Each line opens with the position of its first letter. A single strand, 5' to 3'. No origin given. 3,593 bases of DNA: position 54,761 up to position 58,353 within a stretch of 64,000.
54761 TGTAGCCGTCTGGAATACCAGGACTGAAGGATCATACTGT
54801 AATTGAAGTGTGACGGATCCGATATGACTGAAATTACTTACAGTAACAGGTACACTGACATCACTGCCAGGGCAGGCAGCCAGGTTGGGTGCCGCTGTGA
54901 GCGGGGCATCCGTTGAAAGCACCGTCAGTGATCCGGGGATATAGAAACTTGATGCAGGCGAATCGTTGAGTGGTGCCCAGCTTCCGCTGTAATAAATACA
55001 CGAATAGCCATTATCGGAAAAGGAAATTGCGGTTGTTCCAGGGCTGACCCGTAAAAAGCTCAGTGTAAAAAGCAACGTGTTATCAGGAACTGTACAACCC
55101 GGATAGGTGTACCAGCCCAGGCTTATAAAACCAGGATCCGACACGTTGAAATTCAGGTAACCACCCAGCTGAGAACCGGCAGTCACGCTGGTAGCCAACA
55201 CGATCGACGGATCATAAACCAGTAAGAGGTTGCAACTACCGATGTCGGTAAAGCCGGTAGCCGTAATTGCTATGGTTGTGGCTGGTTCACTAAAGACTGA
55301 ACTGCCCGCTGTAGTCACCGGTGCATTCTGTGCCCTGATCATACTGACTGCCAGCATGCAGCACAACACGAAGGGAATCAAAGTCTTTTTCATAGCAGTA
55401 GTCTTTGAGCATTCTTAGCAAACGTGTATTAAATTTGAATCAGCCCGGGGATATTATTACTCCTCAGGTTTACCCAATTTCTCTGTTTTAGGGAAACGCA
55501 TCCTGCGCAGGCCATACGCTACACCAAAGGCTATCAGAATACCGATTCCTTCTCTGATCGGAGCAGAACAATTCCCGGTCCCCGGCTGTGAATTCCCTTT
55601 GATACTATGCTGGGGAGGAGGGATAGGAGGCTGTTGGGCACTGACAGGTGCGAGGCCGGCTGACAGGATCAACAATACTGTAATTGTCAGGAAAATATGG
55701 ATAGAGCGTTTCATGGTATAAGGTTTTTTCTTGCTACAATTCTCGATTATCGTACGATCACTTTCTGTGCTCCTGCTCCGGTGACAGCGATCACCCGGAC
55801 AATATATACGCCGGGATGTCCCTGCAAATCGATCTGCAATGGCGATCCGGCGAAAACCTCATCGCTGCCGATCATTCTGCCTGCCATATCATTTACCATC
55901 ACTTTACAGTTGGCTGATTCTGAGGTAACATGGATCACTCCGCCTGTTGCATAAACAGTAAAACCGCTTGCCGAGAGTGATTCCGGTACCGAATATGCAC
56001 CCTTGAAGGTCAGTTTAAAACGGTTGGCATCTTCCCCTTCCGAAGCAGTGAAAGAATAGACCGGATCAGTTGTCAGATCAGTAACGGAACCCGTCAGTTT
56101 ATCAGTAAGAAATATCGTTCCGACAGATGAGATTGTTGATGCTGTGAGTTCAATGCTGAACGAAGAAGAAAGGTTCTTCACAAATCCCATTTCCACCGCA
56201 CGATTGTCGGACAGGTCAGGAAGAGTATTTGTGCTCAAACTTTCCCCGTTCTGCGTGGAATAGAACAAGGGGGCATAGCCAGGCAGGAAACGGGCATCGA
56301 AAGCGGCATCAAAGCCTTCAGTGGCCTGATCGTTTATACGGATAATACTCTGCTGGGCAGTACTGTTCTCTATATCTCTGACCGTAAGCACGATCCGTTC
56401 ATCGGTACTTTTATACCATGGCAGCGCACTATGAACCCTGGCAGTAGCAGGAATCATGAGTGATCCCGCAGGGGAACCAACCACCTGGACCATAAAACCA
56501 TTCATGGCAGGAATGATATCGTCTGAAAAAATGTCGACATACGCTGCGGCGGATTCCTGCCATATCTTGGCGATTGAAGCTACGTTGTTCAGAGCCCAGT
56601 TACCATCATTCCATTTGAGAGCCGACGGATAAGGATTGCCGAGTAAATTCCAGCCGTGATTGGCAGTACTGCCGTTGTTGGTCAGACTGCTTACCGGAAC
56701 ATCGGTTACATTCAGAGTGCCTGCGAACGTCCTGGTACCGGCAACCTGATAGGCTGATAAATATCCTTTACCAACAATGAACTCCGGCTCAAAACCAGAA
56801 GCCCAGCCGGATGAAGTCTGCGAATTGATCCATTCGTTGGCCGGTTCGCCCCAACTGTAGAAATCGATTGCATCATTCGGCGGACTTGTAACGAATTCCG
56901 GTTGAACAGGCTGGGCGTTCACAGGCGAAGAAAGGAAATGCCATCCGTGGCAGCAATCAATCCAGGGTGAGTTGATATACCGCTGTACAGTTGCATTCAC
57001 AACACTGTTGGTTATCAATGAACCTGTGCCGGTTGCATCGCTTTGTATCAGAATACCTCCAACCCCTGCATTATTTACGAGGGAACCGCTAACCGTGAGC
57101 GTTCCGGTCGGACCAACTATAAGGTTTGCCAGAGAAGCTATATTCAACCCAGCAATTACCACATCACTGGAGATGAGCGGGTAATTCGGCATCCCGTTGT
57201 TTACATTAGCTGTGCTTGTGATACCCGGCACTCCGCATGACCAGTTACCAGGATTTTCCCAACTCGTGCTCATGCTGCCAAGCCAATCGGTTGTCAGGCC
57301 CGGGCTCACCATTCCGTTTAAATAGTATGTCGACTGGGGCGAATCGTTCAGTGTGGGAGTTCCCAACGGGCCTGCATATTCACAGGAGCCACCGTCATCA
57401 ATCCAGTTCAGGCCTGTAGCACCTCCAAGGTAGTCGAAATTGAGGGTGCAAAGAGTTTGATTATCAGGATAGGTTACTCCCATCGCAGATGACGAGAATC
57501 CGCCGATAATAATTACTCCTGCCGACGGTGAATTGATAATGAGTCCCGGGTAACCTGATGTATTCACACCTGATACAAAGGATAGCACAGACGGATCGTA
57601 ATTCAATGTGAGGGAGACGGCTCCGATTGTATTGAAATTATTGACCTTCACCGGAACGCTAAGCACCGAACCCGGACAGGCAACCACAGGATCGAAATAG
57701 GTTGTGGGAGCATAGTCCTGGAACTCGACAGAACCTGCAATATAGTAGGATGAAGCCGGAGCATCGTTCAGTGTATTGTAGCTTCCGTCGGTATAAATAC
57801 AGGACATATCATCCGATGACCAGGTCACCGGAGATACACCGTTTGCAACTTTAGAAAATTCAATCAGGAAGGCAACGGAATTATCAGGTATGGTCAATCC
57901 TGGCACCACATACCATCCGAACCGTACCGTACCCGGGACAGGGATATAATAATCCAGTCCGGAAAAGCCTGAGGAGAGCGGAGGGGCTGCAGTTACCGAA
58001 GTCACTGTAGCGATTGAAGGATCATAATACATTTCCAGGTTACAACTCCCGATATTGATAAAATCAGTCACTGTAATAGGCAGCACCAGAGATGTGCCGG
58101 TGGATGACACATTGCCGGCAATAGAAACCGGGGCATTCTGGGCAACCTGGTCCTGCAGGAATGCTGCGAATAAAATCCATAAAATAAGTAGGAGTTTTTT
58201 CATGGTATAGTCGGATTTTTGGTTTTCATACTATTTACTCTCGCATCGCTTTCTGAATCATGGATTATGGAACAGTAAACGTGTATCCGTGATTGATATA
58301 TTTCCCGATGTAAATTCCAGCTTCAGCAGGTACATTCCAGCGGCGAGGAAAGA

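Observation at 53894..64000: Cluster of at least five co-oriented genes for cohesin-module surface proteins: T9SS-anchored scaffolds plus a dockerin-bearing partner, with no enzymes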

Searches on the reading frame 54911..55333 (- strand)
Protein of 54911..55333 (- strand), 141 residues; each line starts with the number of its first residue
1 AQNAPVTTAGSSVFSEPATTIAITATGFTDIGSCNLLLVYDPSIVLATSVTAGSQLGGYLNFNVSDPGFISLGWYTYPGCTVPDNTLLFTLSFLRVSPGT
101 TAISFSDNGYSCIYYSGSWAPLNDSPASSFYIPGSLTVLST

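Call 29: search_solved_structures(query=A2, max_evalue=1, show_alignments=1)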
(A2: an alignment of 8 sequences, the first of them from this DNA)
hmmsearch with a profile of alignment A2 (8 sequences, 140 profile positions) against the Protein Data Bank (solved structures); distinct sequences matched with E-value up to 1: 17.
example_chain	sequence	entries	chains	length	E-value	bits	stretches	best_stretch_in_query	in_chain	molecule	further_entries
2xdh_A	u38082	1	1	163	1.8e-06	31.1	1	8-98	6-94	COHESIN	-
1g1k_A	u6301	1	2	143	3.1e-06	30.3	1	9-108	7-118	SCAFFOLDING PROTEIN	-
2vn5_A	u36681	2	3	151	4.1e-06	29.9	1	9-108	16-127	SCAFFOLDING PROTEIN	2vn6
3l8q_A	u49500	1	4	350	5.5e-06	29.5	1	11-67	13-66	Cellulosomal scaffoldin adaptor protein B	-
1zv9_A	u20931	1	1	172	7.8e-05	25.8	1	11-67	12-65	Cellulosomal scaffoldin adaptor protein B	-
3f2l_A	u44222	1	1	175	8.4e-05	25.6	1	11-67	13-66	Cellulosomal scaffoldin adaptor protein B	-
1qzn_A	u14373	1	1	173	8.9e-05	25.6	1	10-67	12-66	cellulosomal scaffoldin adaptor protein B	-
3bwz_A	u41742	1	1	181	9.1e-05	25.5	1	11-67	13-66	Cellulosomal scaffoldin adaptor protein B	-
4uyp_A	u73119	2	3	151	0.002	21.2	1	16-137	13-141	Cellulosomal scaffoldin anchoring protein C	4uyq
5g5d_A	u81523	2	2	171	0.086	15.9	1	18-48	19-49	CELLULOSOME ANCHORING PROTEIN COHESIN REGION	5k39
4dh2_A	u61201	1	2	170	0.16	15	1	11-56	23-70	Cellulosome anchoring protein cohesin region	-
4ums_A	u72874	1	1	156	0.27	14.3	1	9-80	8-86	CELLULOSOMAL ANCHORING SCAFFOLDIN B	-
3fnk_A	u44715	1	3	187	0.55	13.3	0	19-54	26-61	Cellulosomal scaffoldin adaptor protein B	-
5m0y_A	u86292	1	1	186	0.7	12.9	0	24-53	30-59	Cellulosome anchoring protein cohesin region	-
4u3s_A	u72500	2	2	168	0.8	12.8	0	18-64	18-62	Cellulosomal scaffoldin adaptor protein B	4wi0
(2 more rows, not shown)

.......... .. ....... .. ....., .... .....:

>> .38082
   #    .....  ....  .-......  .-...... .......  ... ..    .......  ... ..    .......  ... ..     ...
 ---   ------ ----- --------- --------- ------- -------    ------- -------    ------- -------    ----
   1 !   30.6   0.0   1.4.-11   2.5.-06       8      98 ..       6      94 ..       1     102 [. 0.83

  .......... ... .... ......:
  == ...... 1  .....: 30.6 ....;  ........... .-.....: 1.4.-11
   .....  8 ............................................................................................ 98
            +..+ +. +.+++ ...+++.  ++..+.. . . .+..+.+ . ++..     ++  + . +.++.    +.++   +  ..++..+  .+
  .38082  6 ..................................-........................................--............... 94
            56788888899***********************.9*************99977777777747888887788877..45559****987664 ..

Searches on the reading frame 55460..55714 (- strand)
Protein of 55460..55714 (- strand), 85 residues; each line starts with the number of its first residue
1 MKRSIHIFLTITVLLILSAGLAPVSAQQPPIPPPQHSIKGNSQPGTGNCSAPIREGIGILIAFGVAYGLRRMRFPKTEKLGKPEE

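Call 59: search_protein_families(library=pfam, proteins=[window:55460-55714:-], max_evalue=1)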
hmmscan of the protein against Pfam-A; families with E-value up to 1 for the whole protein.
seq(85 aa): 1 family
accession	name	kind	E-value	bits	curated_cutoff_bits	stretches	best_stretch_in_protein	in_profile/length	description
PF13663.11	DUF4148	-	0.24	12.3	27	1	1-33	1-29/62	Domain of unknown function (DUF4148)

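Call 60: search_protein_families(library=ncbifam, proteins=[window:55460-55714:-], max_evalue=1)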
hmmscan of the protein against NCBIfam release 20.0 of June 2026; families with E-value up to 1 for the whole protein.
seq(85 aa): 1 family
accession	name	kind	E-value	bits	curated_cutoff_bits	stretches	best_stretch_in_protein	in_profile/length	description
NF046080.1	PID_CTERM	domain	3.7e-05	23.4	26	1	55-73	5-23/25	PID-CTERM protein-sorting domain-containing protein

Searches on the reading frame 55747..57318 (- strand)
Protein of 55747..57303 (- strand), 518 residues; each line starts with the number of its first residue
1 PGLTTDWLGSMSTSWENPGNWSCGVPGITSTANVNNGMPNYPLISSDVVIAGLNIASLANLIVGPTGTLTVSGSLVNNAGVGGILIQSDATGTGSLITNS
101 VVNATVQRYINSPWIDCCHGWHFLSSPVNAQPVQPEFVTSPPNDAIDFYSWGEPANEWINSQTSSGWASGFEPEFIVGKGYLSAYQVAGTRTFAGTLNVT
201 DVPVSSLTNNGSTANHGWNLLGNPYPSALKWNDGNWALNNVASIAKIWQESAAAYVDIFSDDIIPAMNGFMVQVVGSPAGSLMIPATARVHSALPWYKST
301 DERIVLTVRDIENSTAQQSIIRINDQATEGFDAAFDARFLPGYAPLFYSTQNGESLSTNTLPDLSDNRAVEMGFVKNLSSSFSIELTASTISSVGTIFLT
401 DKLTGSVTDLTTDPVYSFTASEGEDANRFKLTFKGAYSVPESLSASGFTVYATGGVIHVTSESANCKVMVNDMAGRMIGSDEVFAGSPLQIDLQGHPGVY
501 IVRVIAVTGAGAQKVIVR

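Call 73: search_solved_structures(query=window:55999-57318:-, max_evalue=10)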
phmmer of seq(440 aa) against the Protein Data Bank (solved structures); distinct sequences matched with E-value up to 10: 0.

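Call 77: find_homologous_proteins(query=window:55747-57303:-, max_evalue=1e-8)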
Query window:55747-57303:- (518 aa): 201 proteins with E <= 1e-8 among 8000 candidates; the best 120 are listed.
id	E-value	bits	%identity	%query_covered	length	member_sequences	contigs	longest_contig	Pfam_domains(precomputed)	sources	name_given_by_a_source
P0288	0.0e+0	1142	99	100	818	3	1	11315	PF00963.25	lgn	-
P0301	9.7e-181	620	55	99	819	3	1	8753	PF00963.25,PF18962.8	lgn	-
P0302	4.5e-129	450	49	91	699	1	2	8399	PF18962.8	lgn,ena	-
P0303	1.0e-123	432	47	91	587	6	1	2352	PF18962.8,PF00041.28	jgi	-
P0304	6.1e-119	416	47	88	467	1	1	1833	PF18962.8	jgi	jgi:hypothetical protein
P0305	5.1e-115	403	47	90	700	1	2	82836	-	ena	-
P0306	1.2e-114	402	44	94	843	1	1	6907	-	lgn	-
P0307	7.3e-114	399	44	90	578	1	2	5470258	PF18962.8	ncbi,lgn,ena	-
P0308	1.0e-112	396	47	82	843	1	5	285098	-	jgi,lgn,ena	-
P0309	8.2e-112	393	48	82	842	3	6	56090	-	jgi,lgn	-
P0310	4.1e-109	384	49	80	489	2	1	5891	-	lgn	-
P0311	6.3e-109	383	44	82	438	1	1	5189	PF18962.8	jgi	-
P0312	9.2e-109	383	41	99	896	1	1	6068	-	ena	-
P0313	1.7e-108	382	47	87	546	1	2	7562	-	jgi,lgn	jgi:hypothetical protein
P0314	1.6e-107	378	45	82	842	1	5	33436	-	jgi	-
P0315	1.3e-106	375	44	90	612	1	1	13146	PF18962.8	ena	-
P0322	1.8e-104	368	42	91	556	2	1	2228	PF18962.8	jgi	jgi:hypothetical protein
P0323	3.3e-104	368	45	88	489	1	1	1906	PF18962.8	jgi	jgi:hypothetical protein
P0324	4.0e-104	367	43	90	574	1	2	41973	PF18962.8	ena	-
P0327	5.2e-103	364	43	99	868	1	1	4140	PF18962.8,PF07581.18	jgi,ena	jgi:hypothetical protein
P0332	1.6e-100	355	41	99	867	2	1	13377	PF18962.8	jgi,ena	jgi:hypothetical protein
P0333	2.6e-100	355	42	87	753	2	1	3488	PF13385.14,PF18962.8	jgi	-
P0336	5.1e-100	354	43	90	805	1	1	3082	PF18962.8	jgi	jgi:hypothetical protein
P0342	2.1e-98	348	41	97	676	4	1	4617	PF18962.8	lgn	-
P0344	6.1e-98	347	39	99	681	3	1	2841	PF18962.8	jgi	jgi:hypothetical protein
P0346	1.9e-96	342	41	92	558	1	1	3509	PF18962.8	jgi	jgi:hypothetical protein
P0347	2.7e-96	341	42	91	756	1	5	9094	PF18962.8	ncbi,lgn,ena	-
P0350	1.0e-95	339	42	90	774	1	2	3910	PF18962.8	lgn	-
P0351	1.3e-95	339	40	92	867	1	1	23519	PF18962.8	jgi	-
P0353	2.4e-94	335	40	97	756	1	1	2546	PF18962.8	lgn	-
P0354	4.5e-94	334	41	91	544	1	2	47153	PF18962.8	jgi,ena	-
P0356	9.0e-94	333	42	90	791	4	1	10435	PF18962.8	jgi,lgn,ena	-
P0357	1.2e-93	333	43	85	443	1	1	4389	PF18962.8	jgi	jgi:hypothetical protein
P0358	1.5e-93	332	41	90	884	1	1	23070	PF18962.8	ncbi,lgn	-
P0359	1.9e-93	332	40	88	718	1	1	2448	PF18962.8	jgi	jgi:hypothetical protein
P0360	2.1e-93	332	43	92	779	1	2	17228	PF18962.8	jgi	jgi:hypothetical protein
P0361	2.3e-93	332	40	87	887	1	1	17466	PF18962.8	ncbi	-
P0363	7.6e-93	330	40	92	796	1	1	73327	PF18962.8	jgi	jgi:hypothetical protein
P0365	1.7e-92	329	42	88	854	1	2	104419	PF18962.8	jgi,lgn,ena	-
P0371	1.5e-91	326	43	88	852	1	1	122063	PF18962.8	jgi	jgi:hypothetical protein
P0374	2.5e-91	325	41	92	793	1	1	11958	PF18962.8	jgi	-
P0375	2.5e-91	325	41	92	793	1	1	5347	PF18962.8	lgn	-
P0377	4.3e-90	321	41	90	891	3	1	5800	PF12951.14,PF18962.8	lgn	-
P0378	8.3e-90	320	40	97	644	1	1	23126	PF18962.8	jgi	-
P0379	9.6e-90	320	38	97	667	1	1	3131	PF18962.8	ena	-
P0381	1.1e-89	320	40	91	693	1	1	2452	PF12951.14,PF18962.8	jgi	jgi:autotransporter-associated beta strand protein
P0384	4.7e-89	317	42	89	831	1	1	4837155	PF18962.8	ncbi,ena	-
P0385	8.7e-89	317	41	90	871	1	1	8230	PF10162.15,PF18962.8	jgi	jgi:hypothetical protein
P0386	1.1e-88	316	45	84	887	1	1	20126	PF18962.8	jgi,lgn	-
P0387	1.7e-88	316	39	90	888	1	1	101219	PF18962.8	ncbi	-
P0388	3.7e-88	315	39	90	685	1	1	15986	PF18962.8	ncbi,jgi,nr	ncbi:MAG: T9SS type A sorting domain-containing protein [Bacteroidales bacterium]|jgi:hypothetical p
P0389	8.9e-88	313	38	88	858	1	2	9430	PF18962.8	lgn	-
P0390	1.3e-87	313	40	91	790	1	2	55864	PF12951.14,PF18962.8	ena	-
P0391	2.0e-87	312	38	99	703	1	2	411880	PF18962.8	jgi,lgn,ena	-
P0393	2.7e-87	312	38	99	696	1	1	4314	PF18962.8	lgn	-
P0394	3.4e-87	311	39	90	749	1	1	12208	PF18962.8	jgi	-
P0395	3.8e-87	311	39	88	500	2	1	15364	PF18962.8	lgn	-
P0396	7.1e-87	310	38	97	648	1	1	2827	PF18962.8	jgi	jgi:hypothetical protein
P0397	7.5e-87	310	41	88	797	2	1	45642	PF10162.15,PF18962.8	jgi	jgi:hypothetical protein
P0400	8.7e-86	307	41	91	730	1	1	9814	PF12951.14,PF18962.8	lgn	-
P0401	1.3e-85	306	39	91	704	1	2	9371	PF18962.8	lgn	-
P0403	2.4e-85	305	40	87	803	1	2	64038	PF18962.8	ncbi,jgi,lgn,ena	-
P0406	1.8e-84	302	42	88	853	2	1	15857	PF18962.8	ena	-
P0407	4.2e-84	301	39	91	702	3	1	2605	PF12951.14,PF18962.8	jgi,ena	-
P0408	5.2e-84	301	39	85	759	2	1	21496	PF13385.14,PF18962.8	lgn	-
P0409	6.5e-84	301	40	88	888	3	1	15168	PF18962.8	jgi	-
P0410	7.6e-84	300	39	90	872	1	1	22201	PF10162.15,PF18962.8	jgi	jgi:hypothetical protein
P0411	1.0e-83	300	39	91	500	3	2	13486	PF18962.8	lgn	-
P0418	2.9e-79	285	38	87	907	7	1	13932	PF12951.14,PF18962.8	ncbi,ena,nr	ncbi:MAG: T9SS type A sorting domain-containing protein [Bacteroidetes bacterium]|nr:T9SS type A sor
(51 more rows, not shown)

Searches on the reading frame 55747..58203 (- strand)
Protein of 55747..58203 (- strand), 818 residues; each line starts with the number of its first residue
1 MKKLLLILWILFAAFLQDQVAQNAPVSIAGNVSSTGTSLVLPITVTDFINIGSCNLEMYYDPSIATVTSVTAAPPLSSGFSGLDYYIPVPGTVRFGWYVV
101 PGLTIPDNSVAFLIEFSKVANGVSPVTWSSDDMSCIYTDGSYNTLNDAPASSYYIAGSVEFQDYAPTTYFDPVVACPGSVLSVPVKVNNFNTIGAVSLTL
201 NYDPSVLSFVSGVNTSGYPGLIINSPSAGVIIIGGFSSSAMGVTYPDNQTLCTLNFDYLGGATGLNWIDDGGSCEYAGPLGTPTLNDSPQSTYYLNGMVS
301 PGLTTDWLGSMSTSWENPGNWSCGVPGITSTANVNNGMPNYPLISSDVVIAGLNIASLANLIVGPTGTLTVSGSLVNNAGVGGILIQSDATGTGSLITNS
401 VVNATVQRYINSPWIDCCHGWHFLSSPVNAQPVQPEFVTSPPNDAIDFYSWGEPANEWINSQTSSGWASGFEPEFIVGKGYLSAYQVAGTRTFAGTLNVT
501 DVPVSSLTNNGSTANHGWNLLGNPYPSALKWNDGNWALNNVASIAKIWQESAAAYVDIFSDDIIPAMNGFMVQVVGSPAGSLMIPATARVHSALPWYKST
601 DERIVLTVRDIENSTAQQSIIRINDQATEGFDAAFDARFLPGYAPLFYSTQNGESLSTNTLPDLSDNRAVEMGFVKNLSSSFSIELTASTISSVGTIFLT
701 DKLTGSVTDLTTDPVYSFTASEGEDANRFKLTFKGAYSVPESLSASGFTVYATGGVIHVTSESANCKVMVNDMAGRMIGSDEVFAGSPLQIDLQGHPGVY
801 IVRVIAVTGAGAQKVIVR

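Call 3: search_protein_families(library=pfam, proteins=[window:55747-58203:-], max_evalue=0.1)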
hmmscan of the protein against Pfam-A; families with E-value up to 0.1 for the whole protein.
window:55747-58203:- (818 aa): 3 families
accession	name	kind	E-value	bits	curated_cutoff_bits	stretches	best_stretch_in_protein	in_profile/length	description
PF00963.24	Cohesin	-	2.6e-14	54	24.1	2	175-257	10-100/139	Cohesin domain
PF18962.6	Por_Secre_tail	-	0.038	14.7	27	1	757-817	10-75/75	Secretion system C-terminal sorting domain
PF19910.5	DUF6383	-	0.057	14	23.7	0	741-817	5-74/74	Domain of unknown function (DUF6383)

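Call 5: search_protein_families(library=ncbifam, proteins=[window:55747-58203:-], max_evalue=0.1)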
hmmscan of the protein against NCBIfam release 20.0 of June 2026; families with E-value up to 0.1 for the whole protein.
window:55747-58203:- (818 aa): 2 families
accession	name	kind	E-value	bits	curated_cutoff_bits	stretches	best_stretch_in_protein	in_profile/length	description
TIGR04183.1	Por_Secre_tail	domain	0.00074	19.5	23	1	757-818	12-72/72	T9SS type A sorting domain-containing protein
NF050177.1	TapA_OM_Porphy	equivalog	0.0052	15.6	500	1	761-817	487-543/544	TapA/TapC family T9SS-dependent outer membrane protein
